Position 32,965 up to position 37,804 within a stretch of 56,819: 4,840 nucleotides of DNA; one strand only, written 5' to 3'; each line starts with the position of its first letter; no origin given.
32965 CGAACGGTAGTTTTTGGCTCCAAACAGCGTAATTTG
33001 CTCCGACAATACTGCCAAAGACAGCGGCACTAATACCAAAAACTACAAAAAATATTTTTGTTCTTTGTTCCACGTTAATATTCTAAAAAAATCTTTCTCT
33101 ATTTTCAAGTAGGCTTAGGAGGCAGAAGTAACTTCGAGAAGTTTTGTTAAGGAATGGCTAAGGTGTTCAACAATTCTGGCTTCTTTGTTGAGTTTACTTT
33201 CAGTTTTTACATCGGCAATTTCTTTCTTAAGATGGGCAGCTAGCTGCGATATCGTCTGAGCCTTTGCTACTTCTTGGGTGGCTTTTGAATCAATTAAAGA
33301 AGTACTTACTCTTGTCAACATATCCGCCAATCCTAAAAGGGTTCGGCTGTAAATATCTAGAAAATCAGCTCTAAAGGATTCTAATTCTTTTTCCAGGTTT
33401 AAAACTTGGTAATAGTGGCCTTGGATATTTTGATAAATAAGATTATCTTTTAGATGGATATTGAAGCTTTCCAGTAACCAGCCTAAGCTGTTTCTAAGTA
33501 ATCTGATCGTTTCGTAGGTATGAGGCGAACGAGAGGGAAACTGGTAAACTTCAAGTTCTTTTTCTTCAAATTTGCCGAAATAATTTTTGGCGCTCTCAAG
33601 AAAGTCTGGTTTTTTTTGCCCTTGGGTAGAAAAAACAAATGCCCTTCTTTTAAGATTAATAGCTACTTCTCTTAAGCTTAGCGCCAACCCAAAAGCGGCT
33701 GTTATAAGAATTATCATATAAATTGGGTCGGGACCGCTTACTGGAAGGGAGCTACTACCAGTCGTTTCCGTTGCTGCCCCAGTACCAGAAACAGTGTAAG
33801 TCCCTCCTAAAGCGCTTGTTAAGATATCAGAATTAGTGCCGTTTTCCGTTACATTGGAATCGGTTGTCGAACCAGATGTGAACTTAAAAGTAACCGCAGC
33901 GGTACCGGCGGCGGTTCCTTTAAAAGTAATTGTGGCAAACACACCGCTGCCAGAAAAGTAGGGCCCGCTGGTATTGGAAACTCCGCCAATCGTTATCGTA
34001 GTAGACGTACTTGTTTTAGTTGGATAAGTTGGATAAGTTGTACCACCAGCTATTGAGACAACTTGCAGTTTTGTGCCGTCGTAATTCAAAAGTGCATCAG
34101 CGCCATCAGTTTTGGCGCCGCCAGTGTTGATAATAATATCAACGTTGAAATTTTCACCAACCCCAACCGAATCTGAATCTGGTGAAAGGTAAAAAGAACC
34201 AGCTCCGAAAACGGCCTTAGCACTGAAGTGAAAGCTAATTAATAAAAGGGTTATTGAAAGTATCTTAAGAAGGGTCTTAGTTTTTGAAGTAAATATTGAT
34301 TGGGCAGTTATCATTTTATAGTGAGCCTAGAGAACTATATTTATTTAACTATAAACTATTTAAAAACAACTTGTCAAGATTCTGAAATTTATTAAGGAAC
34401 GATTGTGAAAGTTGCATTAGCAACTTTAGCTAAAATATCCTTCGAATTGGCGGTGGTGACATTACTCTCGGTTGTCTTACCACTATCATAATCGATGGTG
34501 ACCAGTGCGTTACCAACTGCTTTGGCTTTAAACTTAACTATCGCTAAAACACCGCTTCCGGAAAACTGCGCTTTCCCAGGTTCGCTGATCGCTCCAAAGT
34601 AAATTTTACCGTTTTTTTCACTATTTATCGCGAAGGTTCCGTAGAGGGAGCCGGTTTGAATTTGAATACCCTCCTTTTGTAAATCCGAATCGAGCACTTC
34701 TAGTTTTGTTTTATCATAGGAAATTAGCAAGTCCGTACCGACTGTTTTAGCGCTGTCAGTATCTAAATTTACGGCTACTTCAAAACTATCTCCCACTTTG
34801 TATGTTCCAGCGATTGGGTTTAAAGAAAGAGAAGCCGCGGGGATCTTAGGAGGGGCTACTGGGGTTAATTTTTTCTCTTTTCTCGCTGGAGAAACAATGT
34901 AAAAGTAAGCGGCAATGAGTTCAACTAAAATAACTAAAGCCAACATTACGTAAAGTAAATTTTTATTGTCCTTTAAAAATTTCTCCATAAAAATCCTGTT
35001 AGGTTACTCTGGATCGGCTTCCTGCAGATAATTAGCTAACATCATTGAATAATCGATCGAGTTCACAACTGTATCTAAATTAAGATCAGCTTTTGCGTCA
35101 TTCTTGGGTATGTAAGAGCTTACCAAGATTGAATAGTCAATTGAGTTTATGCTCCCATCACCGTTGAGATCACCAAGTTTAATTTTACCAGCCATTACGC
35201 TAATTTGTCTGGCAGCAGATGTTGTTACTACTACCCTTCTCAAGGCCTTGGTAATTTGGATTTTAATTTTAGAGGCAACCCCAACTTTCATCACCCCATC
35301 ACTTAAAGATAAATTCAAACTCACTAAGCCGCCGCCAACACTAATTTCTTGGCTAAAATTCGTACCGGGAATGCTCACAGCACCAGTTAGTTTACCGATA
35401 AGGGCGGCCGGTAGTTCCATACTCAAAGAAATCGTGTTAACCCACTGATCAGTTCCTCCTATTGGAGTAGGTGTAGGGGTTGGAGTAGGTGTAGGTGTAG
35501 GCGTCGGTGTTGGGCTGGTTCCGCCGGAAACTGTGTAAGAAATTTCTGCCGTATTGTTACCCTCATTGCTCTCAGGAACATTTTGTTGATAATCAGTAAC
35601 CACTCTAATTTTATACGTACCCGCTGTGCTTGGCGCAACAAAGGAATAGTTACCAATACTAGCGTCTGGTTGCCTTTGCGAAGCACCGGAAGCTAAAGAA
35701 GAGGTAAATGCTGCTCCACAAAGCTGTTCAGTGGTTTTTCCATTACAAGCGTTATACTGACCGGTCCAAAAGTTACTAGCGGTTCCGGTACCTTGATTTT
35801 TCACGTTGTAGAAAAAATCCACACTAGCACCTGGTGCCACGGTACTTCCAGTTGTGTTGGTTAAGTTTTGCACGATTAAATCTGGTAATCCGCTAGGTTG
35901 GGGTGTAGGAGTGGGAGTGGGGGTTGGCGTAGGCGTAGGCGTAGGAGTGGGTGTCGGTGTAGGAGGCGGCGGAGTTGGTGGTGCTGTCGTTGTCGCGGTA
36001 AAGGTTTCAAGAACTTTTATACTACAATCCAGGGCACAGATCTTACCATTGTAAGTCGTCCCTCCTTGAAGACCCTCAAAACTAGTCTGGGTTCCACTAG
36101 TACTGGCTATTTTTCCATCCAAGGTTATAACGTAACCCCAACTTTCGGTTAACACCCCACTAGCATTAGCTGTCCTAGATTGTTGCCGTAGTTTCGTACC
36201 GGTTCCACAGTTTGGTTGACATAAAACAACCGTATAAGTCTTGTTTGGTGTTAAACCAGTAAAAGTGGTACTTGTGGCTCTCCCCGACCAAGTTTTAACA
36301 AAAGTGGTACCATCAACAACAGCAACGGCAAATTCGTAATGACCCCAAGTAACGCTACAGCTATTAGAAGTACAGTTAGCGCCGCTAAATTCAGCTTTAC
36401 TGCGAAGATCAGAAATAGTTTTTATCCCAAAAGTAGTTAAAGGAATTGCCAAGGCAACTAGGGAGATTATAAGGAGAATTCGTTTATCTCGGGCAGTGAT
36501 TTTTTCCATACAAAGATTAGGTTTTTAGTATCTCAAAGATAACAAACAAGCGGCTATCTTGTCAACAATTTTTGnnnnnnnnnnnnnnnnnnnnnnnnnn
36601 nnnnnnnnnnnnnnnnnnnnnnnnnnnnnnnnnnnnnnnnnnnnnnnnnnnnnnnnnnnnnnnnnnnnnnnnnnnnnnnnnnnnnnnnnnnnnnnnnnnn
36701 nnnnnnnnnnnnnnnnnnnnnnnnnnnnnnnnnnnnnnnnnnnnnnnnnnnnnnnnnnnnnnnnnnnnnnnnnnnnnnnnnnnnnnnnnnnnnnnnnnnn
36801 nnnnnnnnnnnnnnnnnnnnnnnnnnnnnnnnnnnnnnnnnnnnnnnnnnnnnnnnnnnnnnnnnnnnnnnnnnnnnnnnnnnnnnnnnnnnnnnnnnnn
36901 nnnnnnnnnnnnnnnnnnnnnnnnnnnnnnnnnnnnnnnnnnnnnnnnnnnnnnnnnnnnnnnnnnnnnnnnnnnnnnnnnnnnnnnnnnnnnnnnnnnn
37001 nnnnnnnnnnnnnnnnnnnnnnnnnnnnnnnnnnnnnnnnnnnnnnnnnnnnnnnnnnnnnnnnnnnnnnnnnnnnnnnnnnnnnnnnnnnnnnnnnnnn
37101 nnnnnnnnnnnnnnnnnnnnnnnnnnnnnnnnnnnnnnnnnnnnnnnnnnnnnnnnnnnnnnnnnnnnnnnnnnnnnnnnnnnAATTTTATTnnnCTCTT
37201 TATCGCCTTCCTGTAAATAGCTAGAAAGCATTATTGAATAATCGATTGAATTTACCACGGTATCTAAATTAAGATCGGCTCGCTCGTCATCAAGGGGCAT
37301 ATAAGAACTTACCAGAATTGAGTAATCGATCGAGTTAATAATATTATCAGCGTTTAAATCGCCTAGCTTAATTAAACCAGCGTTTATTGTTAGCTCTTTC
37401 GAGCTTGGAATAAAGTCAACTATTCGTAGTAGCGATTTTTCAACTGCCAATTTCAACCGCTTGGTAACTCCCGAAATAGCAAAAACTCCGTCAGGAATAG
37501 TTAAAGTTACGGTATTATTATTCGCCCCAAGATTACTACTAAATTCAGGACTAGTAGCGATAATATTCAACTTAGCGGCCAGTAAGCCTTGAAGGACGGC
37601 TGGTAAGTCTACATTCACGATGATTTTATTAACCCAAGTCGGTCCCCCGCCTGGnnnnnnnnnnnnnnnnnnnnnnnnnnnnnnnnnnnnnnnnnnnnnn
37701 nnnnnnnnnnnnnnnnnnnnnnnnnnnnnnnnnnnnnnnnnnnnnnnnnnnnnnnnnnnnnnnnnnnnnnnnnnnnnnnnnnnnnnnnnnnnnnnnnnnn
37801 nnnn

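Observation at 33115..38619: Non-cellulosomal cohesin-dockerin cassette: two dockerin+cohesin pairs and a third anchored cohesin, each with its own promoter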

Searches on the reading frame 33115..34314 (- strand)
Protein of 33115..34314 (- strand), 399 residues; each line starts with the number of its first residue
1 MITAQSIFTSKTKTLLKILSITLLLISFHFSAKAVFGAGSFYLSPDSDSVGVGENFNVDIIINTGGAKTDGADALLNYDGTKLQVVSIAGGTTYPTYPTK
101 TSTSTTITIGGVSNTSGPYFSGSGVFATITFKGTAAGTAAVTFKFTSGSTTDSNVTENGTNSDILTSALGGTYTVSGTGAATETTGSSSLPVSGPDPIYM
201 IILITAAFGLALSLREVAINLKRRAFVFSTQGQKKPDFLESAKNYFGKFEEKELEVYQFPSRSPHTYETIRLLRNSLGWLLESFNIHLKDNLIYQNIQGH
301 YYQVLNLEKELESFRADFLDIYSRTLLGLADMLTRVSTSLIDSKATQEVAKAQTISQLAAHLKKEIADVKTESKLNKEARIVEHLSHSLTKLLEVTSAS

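Call 3: search_protein_families(library=pfam, proteins=[window:33115-34314:-], max_evalue=1)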
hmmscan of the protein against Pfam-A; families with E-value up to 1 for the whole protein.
window:33115-34314:- (399 aa): 4 families
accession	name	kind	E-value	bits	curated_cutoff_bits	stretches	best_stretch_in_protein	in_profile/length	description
PF00963.24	Cohesin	-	1.8e-09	38.4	24.1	1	45-162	5-130/139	Cohesin domain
PF13584.12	BatD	-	0.1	13.7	24.1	1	45-116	3-55/92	BatD DUF11 like domain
PF14779.12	BBS1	-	0.11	12.4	27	1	283-373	106-195/254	Ciliary BBSome complex subunit 1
PF18570.6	Nup54_57_C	-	0.32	11.1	25.6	0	360-372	16-28/29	NUP57/Nup54 C-terminal domain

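Call 4: search_protein_families(library=ncbifam, proteins=[window:33115-34314:-], max_evalue=1)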
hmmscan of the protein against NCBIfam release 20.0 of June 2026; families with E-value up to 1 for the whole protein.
window:33115-34314:- (399 aa): 0 families

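Call 42: find_homologous_proteins(query=window:33115-34314:-)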
Query window:33115-34314:- (399 aa): 6 proteins with E <= 0.001 among 8000 candidates.
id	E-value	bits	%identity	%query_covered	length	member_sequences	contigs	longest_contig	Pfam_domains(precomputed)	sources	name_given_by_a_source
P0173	1.1e-250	849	100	100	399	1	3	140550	PF00963.25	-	-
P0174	4.2e-173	593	71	100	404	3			PF00963.25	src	-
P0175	2.1e-28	118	47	37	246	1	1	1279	PF00963.25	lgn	-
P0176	2.1e-12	65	37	42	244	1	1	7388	PF00963.25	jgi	jgi:hypothetical protein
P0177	7.5e-12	63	36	44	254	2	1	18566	PF00963.25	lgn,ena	-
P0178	4.6e-8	51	33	39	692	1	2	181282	PF01833.31,PF00404.25,PF00963.25,PF20144.6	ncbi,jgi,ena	ncbi:MAG TPA: IPT/TIG domain-containing protein [Candidatus Saccharimonadales bacterium]|jgi:hypothe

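Call 66: predict_structure(alignment_id=A4)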
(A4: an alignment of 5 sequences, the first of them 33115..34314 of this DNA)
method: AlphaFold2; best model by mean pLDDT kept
length: 399 residues; sequences in the alignment: 5
mean_pLDDT: 51.5   pTM: 0.39
mean pLDDT of the five models: 51.5, 47.3, 41.1, 37.7, 34.6
residues with pLDDT >= 90: 32; 70-90: 66; 50-70: 54; < 50: 247
segments of 3 or more residues with pLDDT < 50: 1-37, 147-151, 179-273, 275-297, 309-341, 343-352, 354-356, 368-399
pLDDT, mean of each block of 10 residues (from residue 1): 31 35 33 41 86 93 76 83 90 71 75 65 85 92 61 55 67 75 27 29 34 33 25 30 32 26 39 47 41 45 50 43 46 46 47 48 48 38 39 30
secondary structure, 60 per line:
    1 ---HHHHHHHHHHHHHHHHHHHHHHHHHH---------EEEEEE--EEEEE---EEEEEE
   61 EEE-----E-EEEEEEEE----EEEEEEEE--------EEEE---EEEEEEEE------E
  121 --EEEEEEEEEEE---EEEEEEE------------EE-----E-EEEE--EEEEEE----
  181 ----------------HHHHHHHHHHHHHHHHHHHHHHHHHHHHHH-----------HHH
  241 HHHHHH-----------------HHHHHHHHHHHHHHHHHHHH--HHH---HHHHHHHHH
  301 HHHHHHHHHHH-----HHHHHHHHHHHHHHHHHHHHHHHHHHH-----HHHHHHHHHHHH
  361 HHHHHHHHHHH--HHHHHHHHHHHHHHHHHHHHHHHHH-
elements in order: H4-29 E39-44 E47-51 E55-63 E71-78 E83-90 E99-102 E106-113 E123-133 E137-143 E165-168 E171-176 H197-226 H238-246 H264-283 H292-311 H317-343 H349-371 H374-398

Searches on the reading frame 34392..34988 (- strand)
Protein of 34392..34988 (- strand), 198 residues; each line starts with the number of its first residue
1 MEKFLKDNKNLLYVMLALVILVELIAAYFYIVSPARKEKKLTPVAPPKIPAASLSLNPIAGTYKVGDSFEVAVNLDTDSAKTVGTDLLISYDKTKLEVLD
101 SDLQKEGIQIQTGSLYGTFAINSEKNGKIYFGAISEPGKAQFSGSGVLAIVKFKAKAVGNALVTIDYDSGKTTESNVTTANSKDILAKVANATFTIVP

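Call 3: search_protein_families(library=pfam, proteins=[window:34392-34988:-], max_evalue=1)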
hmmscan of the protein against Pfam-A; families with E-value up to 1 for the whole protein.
window:34392-34988:- (198 aa): 1 family
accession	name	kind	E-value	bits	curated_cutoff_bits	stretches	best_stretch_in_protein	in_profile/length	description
PF00963.24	Cohesin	-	1.3e-09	38.8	24.1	1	64-176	11-123/139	Cohesin domain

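Call 4: search_protein_families(library=ncbifam, proteins=[window:34392-34988:-], max_evalue=1)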
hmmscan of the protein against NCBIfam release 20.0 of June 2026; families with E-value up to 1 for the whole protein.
window:34392-34988:- (198 aa): 2 families
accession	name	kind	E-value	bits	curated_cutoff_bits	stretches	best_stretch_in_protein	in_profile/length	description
NF005826.1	PRK07718.1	equivalog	0.024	14.6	140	1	8-82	3-79/143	flagellar basal body-associated protein FliL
NF038227.1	IcmM_DotJ_IVB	equivalog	0.095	13.1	100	0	121-161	33-73/94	type IVB secretion system protein IcmM/DotJ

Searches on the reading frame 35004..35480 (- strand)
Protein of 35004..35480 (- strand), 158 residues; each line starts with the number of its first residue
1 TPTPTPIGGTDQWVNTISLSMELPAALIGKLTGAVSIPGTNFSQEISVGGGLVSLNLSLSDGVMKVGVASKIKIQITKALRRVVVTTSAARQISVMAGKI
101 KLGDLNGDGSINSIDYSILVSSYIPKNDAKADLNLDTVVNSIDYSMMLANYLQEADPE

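Call 22: find_homologous_proteins(query=window:35004-35480:-)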
Query window:35004-35480:- (158 aa): 1 proteins with E <= 0.001 among 141 candidates.
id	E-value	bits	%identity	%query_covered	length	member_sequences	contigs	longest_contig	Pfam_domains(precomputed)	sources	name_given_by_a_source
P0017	7.7e-25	106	63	58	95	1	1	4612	PF00404.25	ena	-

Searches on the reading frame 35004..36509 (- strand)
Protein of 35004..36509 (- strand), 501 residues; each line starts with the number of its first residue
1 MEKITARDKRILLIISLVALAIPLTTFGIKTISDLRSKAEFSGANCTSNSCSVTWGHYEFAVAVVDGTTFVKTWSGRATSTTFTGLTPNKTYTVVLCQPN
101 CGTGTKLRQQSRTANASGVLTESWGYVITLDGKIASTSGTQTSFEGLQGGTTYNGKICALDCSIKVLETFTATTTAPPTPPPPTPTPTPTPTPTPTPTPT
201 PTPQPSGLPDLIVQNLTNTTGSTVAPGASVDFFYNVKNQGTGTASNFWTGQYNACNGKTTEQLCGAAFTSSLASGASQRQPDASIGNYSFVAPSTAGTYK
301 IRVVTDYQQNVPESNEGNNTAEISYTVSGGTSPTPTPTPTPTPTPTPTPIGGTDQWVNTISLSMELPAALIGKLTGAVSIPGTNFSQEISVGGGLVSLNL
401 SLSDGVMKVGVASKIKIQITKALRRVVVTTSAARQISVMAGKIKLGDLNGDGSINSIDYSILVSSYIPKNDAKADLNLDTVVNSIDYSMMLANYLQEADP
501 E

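Call 3: search_protein_families(library=pfam, proteins=[window:35004-36509:-], max_evalue=1)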
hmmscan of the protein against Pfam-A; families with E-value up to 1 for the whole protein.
window:35004-36509:- (501 aa): 5 families
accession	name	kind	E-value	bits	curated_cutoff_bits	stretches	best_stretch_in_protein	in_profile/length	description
PF07705.17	CARDB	-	4.8e-12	46.4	22.7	1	209-321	2-99/101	CARDB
PF00404.24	Dockerin_1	-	1.3e-08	35.3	22.9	1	445-495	1-56/57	Dockerin type I domain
PF00041.27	fn3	-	0.00014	22.4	25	1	44-97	9-67/84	Fibronectin type III domain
PF05887.16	Trypan_PARP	-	0.08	13.4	100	1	177-205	83-111/134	Procyclic acidic repetitive protein (PARP)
PF16656.11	Pur_ac_phosph_N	-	0.2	12.7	30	1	66-100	44-82/93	Purple acid Phosphatase, N-terminal domain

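Call 4: search_protein_families(library=ncbifam, proteins=[window:35004-36509:-], max_evalue=1)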
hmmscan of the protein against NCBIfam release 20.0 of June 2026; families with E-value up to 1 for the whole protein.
window:35004-36509:- (501 aa): 6 families
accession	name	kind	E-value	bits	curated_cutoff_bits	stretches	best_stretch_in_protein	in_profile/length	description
NF033186.1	internalin_K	exception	4.7e-05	22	1100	2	174-209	509-544/604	class 1 internalin InlK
NF049990.1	CellobisidaseCelK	equivalog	6.1e-05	21.4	1700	1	440-495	824-882/889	cellulose 1,4-beta-cellobiosidase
NF037973.1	metallo_SslE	exception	0.00049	17.6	3000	2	177-232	46-115/1519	lipoprotein metalloprotease SslE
NF052345.1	S_layer_anammox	exception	0.0032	14.9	1400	1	152-416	1258-1477/1596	Kustd1514 family S-layer glycoprotein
NF033845.1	MSCRAMM_ClfB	exception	0.038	11.9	999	1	173-210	546-583/871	MSCRAMM family adhesin clumping factor ClfB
NF004173.0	PRK05641.1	equivalog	0.17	12.5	199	0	164-199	45-81/153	putative acetyl-CoA carboxylase biotin carboxyl carrier protein subunit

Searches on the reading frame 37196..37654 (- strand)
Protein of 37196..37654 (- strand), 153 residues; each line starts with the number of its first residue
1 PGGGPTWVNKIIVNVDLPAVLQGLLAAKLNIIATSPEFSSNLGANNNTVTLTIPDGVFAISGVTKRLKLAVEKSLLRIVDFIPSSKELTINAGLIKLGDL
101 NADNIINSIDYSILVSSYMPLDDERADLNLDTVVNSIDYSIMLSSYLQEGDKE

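Call 53: find_related_loci(query=A5, collection=metagenome_contigs, flank=4000)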
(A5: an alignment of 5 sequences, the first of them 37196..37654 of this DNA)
Query A5 (153 aa) in metagenome_contigs; peptide patterns used: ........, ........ (x = any residue, [..] = any of these).
317 stretches matched a pattern; 8 encode a relative of the query (tblastn E <= 1e-3); 6 distinct loci.
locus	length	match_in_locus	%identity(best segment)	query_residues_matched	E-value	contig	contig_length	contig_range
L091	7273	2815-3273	90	1-153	5e-87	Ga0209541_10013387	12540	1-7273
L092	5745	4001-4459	90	1-153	5e-87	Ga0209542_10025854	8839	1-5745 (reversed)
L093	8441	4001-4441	67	7-153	1e-62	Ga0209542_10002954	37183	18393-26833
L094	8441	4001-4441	67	7-153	1e-62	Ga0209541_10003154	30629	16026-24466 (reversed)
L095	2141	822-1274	30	1-147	1e-10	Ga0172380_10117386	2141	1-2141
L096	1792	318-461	44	99-142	2e-6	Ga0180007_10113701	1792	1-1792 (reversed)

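Call 62: search_solved_structures(query=A5, max_evalue=1, show_alignments=2)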
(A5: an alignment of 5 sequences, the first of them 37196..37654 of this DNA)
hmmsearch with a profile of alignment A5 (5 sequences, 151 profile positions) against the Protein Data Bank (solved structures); distinct sequences matched with E-value up to 1: 18.
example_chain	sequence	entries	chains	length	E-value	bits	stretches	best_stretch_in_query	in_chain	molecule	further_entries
2y3n_B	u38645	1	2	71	1.7e-07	34.9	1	95-147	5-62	CELLULOSOMAL FAMILY-48 PROCESSIVE GLYCOSIDE HYDROLASE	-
8x39_A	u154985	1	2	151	0.00011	25.7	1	92-142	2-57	Serine protease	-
8x3a_A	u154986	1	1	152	0.00011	25.7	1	92-142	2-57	Serine protease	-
1daq_A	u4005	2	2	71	0.00047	23.7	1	95-148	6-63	ENDOGLUCANASE SS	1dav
2mte_A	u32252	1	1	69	0.00047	23.7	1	95-148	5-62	Cellulose 1,4-beta-cellobiosidase (reducing end) CelS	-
5nrm_B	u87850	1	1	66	0.00062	23.3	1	91-112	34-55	DocCel5: Type I dockerin repeat domain from A. cellulolyticus family 5 endoglucanase WP_01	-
2ccl_B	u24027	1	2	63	0.0013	22.3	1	94-145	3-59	ENDO-1,4-BETA-XYLANASE Y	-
1ohz_B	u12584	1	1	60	0.0013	22.3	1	95-145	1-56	ENDO-1,4-BETA-XYLANASE Y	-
5nrk_B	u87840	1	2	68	0.0015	22.1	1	91-112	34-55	DocCel5: Type I dockerin repeat domain from A. cellulolyticus family 5 endoglucanase WP_01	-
4fl4_A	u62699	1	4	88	0.0016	22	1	94-144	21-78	Glycoside hydrolase family 9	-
2yik_A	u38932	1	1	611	0.0095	19.4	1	92-140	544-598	ENDOGLUCANASE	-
4dh2_B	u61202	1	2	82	0.013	19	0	92-111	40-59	Dockerin type 1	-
2vn5_B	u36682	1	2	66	0.039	17.5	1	93-140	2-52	ENDOGLUCANASE A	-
2vn6_B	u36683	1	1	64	0.046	17.2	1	93-140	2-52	ENDOGLUCANASE A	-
4cj0_A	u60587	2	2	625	0.13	15.8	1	93-144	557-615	ENDOGLUCANASE D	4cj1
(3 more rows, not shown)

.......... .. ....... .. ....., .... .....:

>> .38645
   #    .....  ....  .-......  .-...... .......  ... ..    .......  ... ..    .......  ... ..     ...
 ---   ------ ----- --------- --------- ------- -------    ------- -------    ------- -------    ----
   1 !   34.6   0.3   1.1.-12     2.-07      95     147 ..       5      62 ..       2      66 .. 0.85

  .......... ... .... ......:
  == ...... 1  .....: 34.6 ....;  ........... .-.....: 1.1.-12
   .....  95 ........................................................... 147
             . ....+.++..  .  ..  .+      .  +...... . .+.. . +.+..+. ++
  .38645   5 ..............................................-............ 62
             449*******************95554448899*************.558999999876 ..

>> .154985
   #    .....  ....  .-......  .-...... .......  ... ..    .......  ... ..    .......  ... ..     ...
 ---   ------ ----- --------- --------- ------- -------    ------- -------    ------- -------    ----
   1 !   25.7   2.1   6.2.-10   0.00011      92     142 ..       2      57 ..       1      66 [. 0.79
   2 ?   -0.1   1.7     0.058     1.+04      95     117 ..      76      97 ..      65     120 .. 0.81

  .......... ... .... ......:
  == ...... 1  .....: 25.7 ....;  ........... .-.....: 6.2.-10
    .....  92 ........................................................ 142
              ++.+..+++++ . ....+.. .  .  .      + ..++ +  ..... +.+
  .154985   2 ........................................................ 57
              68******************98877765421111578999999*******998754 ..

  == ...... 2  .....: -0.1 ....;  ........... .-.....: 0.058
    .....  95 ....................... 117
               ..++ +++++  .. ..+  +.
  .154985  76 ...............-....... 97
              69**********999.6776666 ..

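Call 65: search_protein_families(library=pfam, proteins=[L091:4015-5682:+], max_evalue=0.01)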
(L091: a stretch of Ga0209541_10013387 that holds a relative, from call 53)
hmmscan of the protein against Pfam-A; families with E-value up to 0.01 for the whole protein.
L091:4015-5682:+ (555 aa): 5 families
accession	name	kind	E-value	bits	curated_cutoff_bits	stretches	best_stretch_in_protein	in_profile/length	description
PF17957.7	Big_7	-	6.4e-22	78.4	24.1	2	315-381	1-70/70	Bacterial Ig domain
PF00404.24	Dockerin_1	-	3.6e-08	33.9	22.9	1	499-549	1-56/57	Dockerin type I domain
PF13750.12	Big_3_3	-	1.5e-06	28.4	27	1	265-347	2-82/157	Bacterial Ig-like domain (group 3)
PF19077.6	Big_13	-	7.3e-05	23.6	27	1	253-303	51-100/102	Bacterial Ig-like domain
PF00041.27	fn3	-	0.0056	17.3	25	0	45-98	10-65/84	Fibronectin type III domain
